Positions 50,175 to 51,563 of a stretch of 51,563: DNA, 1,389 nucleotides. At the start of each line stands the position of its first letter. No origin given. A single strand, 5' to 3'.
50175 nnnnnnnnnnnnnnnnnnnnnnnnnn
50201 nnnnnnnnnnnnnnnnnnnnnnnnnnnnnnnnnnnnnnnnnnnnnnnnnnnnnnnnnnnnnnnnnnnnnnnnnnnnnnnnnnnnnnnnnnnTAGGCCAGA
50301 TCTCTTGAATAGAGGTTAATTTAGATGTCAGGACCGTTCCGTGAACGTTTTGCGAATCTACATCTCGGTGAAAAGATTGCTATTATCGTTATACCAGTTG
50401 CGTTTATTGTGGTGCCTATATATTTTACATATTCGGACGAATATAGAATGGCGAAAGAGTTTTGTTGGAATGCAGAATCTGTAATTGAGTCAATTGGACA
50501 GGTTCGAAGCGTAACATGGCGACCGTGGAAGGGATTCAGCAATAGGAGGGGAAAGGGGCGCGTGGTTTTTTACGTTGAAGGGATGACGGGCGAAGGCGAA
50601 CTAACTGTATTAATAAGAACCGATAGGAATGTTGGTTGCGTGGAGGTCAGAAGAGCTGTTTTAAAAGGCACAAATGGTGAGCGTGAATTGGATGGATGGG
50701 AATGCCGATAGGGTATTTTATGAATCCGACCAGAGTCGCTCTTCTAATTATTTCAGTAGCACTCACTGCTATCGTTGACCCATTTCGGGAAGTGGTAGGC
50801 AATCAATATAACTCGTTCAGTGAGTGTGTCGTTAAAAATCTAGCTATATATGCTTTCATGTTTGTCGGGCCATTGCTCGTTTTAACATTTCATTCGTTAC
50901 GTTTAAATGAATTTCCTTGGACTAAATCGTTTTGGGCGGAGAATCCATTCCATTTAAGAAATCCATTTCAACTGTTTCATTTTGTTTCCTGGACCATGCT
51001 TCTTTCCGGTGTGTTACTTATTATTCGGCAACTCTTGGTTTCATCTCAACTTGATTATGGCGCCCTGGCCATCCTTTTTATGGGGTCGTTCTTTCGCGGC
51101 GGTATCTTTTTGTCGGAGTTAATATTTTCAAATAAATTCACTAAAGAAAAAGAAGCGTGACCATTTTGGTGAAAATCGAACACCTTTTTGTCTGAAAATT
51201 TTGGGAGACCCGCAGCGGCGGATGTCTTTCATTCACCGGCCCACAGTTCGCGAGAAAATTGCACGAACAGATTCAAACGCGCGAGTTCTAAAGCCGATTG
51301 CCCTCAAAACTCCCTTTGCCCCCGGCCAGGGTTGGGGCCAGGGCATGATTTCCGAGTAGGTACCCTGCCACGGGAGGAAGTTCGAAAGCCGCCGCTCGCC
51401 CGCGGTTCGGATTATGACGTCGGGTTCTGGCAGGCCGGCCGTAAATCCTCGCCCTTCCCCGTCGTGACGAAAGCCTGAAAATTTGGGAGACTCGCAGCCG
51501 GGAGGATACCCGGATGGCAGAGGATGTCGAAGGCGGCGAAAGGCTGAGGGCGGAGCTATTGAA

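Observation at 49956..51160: Unrecognised acidic, Cys- and Gly/Ala-rich RHS C-terminal domain followed by two membrane proteins: possible membrane-targeting toxin with membrane-embedded immunity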

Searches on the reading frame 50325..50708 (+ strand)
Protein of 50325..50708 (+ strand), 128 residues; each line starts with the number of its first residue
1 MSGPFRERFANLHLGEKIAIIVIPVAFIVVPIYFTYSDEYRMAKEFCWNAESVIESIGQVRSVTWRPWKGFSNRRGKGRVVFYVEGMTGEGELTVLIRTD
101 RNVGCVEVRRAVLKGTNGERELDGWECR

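Call 7: search_protein_families(library=pfam, proteins=[window:50325-50708:+], max_evalue=10)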
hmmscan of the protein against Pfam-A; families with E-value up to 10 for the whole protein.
window:50325-50708:+ (128 aa): 0 families

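Call 8: search_protein_families(library=ncbifam, proteins=[window:50325-50708:+], max_evalue=10)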
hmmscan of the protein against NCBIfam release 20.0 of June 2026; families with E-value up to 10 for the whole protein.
window:50325-50708:+ (128 aa): 0 families

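Call 13: find_homologous_proteins(query=window:50325-50708:+, max_evalue=10)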
Query window:50325-50708:+: 4 candidates shared short words with the query, none scored E <= 10.

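Call 19: search_protein_families(library=padloc, proteins=[window:50325-50708:+], max_evalue=10)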
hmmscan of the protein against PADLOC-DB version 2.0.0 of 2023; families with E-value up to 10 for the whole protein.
window:50325-50708:+ (128 aa): 0 families

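Call 38: search_dna_similar(query=window:50325-50708:+, collection=plasmids, mode=protein, max_evalue=1, max_rows=8)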
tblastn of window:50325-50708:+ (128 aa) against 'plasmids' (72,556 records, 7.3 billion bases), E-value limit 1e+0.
No match.

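Call 40: find_related_loci(query=window:50325-50708:+, collection=viral_contigs, flank=3000)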
Query window:50325-50708:+ (128 aa) in viral_contigs; peptide patterns used: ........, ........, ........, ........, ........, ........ (x = any residue, [..] = any of these).
2 stretches matched a pattern, but none encodes a relative of the query by tblastn (E <= 1e-3).
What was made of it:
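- Tried and rejected: The viral contig scan for orfA was empty (call 40).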

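Call 41: predict_structure(protein=window:50325-50708:+)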
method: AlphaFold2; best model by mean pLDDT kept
length: 128 residues; sequences in the alignment: 1
mean_pLDDT: 47.0   pTM: 0.41
mean pLDDT of the five models: 47.0, 40.6, 34.0, 33.7, 31.6
residues with pLDDT >= 90: 0; 70-90: 0; 50-70: 44; < 50: 84
segments of 3 or more residues with pLDDT < 50: 1-25, 33-38, 68-76, 88-128
pLDDT, mean of each block of 10 residues (from residue 1): 26 33 43 48 60 63 58 49 55 47 44 43 39
secondary structure, 60 per line:
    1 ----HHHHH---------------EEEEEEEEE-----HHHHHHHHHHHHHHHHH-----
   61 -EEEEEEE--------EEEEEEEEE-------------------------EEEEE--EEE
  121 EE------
elements in order: H5-9 E25-33 H39-55 E62-68 E77-85 E111-115 E118-122
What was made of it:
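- orfA's topology is only weakly predicted, and its AF2 model is unusable (pLDDT 47, call 41).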

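Call 62: list_cluster_members(proteins=[P0003, P0001, window:50325-50708:+])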
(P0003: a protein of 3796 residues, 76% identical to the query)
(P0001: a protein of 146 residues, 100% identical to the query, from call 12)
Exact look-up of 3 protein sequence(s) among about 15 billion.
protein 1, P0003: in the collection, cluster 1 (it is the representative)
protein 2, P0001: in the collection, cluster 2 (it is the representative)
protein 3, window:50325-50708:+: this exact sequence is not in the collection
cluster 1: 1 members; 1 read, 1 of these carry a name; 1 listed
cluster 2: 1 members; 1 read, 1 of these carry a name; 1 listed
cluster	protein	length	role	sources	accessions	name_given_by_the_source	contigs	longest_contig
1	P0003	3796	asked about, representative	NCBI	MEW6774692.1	MAG: putative Ig domain-containing protein [Bdellovibrionota bacterium]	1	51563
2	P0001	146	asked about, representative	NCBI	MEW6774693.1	MAG: hypothetical protein AB1405_00190 [Bdellovibrionota bacterium]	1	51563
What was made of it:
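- Checked: orfA is not annotated in GenBank: the RHS protein and orfB have consecutive accessions, and the exact orfA sequence is absent from the protein collection (call 62).
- orfA was not called by PGAP (call 62). orfA is unannotated (call 62).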

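Call 67: search_solved_structures(query=window:50325-50708:+, max_evalue=10)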
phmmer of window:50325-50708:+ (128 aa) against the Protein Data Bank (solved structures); distinct sequences matched with E-value up to 10: 0.

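Call 69: search_protein_families(library=phrogs, proteins=[window:50325-50708:+], max_evalue=1)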
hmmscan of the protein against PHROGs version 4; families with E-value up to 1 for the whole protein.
window:50325-50708:+ (128 aa): 1 family
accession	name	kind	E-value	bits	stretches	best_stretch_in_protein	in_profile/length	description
phrog_8826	-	unknown function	0.053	14.8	1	17-49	8-40/81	-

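Call 84: fold_search(model_id=the predicted structure, library=pdb)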
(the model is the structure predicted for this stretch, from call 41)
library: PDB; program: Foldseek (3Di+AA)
matches with E <= 10: 534; with E <= 0.001: 0
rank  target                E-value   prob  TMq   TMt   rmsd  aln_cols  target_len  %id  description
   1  5b08_B                1.2e-01  0.90  0.34  0.39   4.2        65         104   15  Polyketide cyclase OAC from Cannabis sativa (released 2016-01-27)
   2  1q4r                  1.2e-01  0.89  0.32  0.39   4.4        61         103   15  Gene Product of At3g17210 from Arabidopsis Thaliana (released 2003-11-25)
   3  5b0c_A                1.7e-01  0.77  0.31  0.37   4.4        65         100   15  Polyketide cyclase OAC from Cannabis sativa, Y27F mutant (released 2016-01-27)
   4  8s4e_A                2.3e-01  0.51  0.28  0.32   4.6        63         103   17  Dimeric Alpha-beta barrel protein from Brassica rapa subsp.pekinensis (released 2025-01-15)
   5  5b0d_A                2.6e-01  0.66  0.31  0.37   4.4        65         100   15  Polyketide cyclase OAC from Cannabis sativa, Y27W mutant (released 2016-01-27)
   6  8s4e_B                2.6e-01  0.25  0.25  0.26   4.9        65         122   17  Dimeric Alpha-beta barrel protein from Brassica rapa subsp.pekinensis (released 2025-01-15)
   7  1t02_A                3.0e-01  0.30  0.27  0.11   8.2        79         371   13  Crystal structure of a Statin bound to class II HMG-CoA reductase (released 2004-08-03)
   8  3ueb_E                3.2e-01  0.80  0.35  0.41   3.4        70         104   11  Crystal structure of TON_0450 from Thermococcus onnurineus NA1 (released 2012-10-10)
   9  5b0a_A                3.2e-01  0.63  0.30  0.38   4.2        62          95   16  Polyketide cyclase OAC from Cannabis sativa, H5Q mutant (released 2016-01-27)
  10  5b0e_B                3.4e-01  0.69  0.34  0.39   4.2        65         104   14  Polyketide cyclase OAC from Cannabis sativa, V59M mutant (released 2016-01-27)
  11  1qax_B                3.4e-01  0.25  0.26  0.11   8.3        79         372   14  TERNARY COMPLEX OF PSEUDOMONAS MEVALONII HMG-COA REDUCTASE WITH HMG-COA AND NAD+ (released 1999-06-18)
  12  5b0d_B                3.6e-01  0.60  0.30  0.37   4.4        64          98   16  Polyketide cyclase OAC from Cannabis sativa, Y27W mutant (released 2016-01-27)
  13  3g33_A                3.8e-01  0.25  0.26  0.13   8.5        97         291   12  Crystal structure of CDK4/cyclin D3 (released 2009-03-10)
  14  5b0g                  4.0e-01  0.72  0.34  0.41   4.0        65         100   17  Polyketide cyclase OAC from Cannabis sativa, H78S mutant (released 2016-01-27)
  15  1qax_A                4.0e-01  0.23  0.27  0.10   8.4        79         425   14  TERNARY COMPLEX OF PSEUDOMONAS MEVALONII HMG-COA REDUCTASE WITH HMG-COA AND NAD+ (released 1999-06-18)
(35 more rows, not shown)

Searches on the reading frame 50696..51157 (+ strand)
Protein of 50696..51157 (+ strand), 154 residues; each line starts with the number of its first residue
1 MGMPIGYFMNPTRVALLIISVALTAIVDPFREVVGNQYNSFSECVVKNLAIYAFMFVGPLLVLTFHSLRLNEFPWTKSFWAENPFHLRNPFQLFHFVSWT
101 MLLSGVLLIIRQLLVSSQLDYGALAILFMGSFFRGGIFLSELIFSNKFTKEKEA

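Call 7: search_protein_families(library=pfam, proteins=[window:50696-51157:+], max_evalue=10)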
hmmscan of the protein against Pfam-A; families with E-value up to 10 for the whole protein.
window:50696-51157:+ (154 aa): 0 families

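Call 8: search_protein_families(library=ncbifam, proteins=[window:50696-51157:+], max_evalue=10)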
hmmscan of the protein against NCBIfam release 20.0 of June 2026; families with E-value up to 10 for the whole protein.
window:50696-51157:+ (154 aa): 0 families

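Call 12: find_homologous_proteins(query=window:50696-51157:+, max_evalue=10)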
Query window:50696-51157:+ (154 aa): 1 proteins with E <= 10 among 387 candidates.
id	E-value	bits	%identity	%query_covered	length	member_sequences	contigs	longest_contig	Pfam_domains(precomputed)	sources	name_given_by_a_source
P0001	1.4e-89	316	100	95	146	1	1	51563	-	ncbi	ncbi:MAG: hypothetical protein AB1405_00190 [Bdellovibrionota bacterium]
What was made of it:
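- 50696..51160 (+): orfB, 154 aa (or 146 aa from ATG 50720 as in GenBank MEW6774693.1). It has four TM segments. K+R counts favour N-in/C-in topology (7 inside, 2 outside). It is the candidate immunity protein 2. Only a self-hit among 5.8e9 clusters (call 12).
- Checked: GenBank starts it at ATG 50720 (146 aa, MEW6774693.1, call 12).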

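Call 14: find_encoding_contigs(protein=P0001, flank=10000, max_places=5)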
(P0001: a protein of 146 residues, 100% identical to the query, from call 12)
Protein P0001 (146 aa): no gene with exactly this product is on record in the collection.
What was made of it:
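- Tried and rejected: find_encoding_contigs had no record for orfB (call 14).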

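Call 19: search_protein_families(library=padloc, proteins=[window:50696-51157:+], max_evalue=10)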
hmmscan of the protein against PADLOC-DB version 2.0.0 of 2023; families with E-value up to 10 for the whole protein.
window:50696-51157:+ (154 aa): 0 families

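Call 32: find_related_loci(query=window:50696-51157:+, collection=metagenome_contigs, flank=6000)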
Query window:50696-51157:+ (154 aa) in metagenome_contigs; peptide patterns used: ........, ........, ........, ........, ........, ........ (x = any residue, [..] = any of these).
324 stretches matched a pattern, but none encodes a relative of the query by tblastn (E <= 1e-3).

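Call 68: search_solved_structures(query=window:50696-51157:+, max_evalue=10)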
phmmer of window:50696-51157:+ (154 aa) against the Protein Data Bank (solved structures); distinct sequences matched with E-value up to 10: 0.

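Call 69: search_protein_families(library=phrogs, proteins=[window:50696-51157:+], max_evalue=1)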
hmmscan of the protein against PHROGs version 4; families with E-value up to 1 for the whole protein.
window:50696-51157:+ (154 aa): 1 family
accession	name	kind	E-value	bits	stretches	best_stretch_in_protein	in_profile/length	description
phrog_32117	-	unknown function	0.43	10.8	1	18-52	317-350/430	-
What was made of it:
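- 50696..51160 (+): Nothing in metagenome contigs, PDB, PHROGs or PADLOC (calls 32, 68, 69, 19).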

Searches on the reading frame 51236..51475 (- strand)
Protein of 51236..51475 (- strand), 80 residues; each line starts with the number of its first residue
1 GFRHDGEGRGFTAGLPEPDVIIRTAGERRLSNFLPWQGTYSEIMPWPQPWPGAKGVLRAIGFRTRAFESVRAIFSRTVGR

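Call 65: search_protein_families(library=pfam, proteins=[window:51236-51475:-], max_evalue=0.01)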
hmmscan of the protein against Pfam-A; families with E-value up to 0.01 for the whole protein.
seq(80 aa): 1 family
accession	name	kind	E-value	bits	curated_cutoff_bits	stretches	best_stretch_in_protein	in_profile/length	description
PF01255.24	Prenyltransf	-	1.6e-12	47.9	27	1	12-52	158-198/219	Putative undecaprenyl diphosphate synthase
